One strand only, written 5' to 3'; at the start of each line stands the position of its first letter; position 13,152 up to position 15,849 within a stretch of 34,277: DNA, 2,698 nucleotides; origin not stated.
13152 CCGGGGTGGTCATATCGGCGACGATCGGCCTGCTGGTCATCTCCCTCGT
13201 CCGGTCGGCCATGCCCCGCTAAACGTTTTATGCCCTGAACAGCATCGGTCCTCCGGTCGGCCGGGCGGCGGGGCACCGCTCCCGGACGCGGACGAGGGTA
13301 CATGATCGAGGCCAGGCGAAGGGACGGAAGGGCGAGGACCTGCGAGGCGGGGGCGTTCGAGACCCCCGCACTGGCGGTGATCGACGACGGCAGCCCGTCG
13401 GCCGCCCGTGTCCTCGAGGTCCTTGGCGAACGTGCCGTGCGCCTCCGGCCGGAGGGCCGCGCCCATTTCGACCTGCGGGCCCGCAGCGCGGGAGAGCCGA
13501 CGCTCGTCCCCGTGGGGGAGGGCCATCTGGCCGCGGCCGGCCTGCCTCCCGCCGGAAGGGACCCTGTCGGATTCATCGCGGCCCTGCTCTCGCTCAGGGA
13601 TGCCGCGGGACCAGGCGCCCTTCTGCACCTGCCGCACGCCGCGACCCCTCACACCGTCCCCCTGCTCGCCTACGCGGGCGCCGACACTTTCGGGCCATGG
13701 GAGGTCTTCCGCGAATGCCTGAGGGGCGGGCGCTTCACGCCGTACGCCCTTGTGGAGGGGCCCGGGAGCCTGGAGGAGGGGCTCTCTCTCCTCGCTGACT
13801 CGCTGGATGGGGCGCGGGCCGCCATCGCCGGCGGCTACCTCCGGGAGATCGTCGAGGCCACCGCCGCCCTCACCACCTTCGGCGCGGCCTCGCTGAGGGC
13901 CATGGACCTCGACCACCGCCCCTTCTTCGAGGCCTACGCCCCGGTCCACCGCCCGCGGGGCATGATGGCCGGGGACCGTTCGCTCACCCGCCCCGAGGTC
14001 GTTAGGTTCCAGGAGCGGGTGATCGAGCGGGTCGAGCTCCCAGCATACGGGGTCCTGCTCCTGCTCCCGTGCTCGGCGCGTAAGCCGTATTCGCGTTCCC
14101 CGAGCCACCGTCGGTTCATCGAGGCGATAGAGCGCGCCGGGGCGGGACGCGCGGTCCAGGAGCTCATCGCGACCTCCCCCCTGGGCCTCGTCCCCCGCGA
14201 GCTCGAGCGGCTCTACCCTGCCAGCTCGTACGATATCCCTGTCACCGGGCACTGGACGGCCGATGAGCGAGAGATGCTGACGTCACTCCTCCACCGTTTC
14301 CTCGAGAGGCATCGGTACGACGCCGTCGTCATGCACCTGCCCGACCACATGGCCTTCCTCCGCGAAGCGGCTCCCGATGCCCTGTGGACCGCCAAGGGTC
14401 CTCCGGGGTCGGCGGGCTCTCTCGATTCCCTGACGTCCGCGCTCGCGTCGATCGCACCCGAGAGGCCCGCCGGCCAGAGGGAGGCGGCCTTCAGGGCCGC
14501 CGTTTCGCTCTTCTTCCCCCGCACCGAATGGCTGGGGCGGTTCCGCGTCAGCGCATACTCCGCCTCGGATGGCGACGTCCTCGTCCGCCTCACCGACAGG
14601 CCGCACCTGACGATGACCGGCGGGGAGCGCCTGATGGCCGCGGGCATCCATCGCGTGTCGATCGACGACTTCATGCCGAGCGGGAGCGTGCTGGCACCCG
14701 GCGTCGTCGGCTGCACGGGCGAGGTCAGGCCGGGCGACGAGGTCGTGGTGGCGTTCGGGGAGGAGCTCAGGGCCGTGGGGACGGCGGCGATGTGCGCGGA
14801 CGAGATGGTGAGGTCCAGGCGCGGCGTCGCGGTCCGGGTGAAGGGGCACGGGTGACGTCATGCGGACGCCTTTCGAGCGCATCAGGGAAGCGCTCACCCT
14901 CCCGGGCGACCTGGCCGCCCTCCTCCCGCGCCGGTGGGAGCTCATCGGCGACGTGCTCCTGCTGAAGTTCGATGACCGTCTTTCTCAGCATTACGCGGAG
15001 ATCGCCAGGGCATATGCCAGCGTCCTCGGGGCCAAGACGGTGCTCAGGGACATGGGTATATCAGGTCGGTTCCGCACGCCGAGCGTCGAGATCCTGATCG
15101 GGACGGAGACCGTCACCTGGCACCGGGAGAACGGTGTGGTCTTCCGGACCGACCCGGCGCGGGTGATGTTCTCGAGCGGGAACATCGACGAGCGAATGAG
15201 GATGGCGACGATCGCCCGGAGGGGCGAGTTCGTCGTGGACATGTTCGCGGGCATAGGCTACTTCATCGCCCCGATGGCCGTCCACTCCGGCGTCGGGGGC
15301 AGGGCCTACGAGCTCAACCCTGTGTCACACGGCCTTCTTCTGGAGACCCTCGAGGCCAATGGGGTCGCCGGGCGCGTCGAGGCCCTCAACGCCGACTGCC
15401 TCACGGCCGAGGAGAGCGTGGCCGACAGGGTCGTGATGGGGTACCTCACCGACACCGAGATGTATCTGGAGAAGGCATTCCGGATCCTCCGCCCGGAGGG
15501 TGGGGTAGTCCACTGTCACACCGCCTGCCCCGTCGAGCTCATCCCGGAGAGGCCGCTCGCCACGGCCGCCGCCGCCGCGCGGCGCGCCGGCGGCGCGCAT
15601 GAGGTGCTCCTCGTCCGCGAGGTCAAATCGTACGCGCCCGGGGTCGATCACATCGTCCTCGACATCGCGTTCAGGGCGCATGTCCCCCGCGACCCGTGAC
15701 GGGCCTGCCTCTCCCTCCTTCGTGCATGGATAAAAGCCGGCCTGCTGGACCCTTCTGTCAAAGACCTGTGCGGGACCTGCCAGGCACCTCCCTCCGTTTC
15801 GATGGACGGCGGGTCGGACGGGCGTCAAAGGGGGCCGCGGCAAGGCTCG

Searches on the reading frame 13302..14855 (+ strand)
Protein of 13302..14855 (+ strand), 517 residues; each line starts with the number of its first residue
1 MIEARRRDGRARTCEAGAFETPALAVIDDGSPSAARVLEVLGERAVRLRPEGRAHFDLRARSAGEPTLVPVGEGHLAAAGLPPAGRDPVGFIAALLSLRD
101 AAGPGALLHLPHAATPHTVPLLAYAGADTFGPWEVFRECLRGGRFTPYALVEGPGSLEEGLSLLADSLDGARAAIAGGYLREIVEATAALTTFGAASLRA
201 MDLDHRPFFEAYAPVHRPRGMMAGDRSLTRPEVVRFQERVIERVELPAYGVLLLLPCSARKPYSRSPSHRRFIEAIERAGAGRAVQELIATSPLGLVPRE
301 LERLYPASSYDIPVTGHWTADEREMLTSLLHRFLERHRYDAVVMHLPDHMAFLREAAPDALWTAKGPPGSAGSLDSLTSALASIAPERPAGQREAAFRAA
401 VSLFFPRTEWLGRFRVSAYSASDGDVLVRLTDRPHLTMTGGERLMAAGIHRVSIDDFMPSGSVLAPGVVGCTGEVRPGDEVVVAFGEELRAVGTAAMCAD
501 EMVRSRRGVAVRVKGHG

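Call 54: search_protein_families(library=pfam, proteins=[window:13302-14855:+], max_evalue=0.00001)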
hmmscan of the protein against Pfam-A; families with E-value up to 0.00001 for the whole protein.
window:13302-14855:+ (517 aa): 2 families
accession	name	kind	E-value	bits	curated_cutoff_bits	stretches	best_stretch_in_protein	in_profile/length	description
PF17884.7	DUF5591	-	1.2e-45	155.5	26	1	233-381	1-150/150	Domain of unknown function (DUF5591)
PF01472.26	PUA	-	1.1e-11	45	24.8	1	461-515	17-72/74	PUA domain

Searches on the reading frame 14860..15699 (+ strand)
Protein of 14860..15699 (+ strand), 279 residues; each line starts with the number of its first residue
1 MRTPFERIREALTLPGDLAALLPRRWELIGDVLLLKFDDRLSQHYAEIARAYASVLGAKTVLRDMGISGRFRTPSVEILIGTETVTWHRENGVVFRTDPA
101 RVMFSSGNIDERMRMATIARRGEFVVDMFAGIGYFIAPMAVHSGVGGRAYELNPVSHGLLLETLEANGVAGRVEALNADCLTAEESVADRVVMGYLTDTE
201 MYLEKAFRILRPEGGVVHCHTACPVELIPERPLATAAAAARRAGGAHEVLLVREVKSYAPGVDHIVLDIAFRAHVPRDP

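Call 54: search_protein_families(library=pfam, proteins=[window:14860-15699:+], max_evalue=0.00001)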
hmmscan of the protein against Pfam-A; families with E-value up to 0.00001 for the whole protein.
window:14860-15699:+ (279 aa): 2 families
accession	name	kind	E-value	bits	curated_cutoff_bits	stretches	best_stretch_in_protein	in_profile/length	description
PF02475.24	TRM5-TYW2_MTfase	-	3.1e-40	138.3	28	1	86-242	1-158/164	TRM5/TYW2 methyltransferase domain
PF25133.1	TYW2_N_2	-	1e-20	74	27.7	1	9-84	2-79/79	TYW2 N-terminal domain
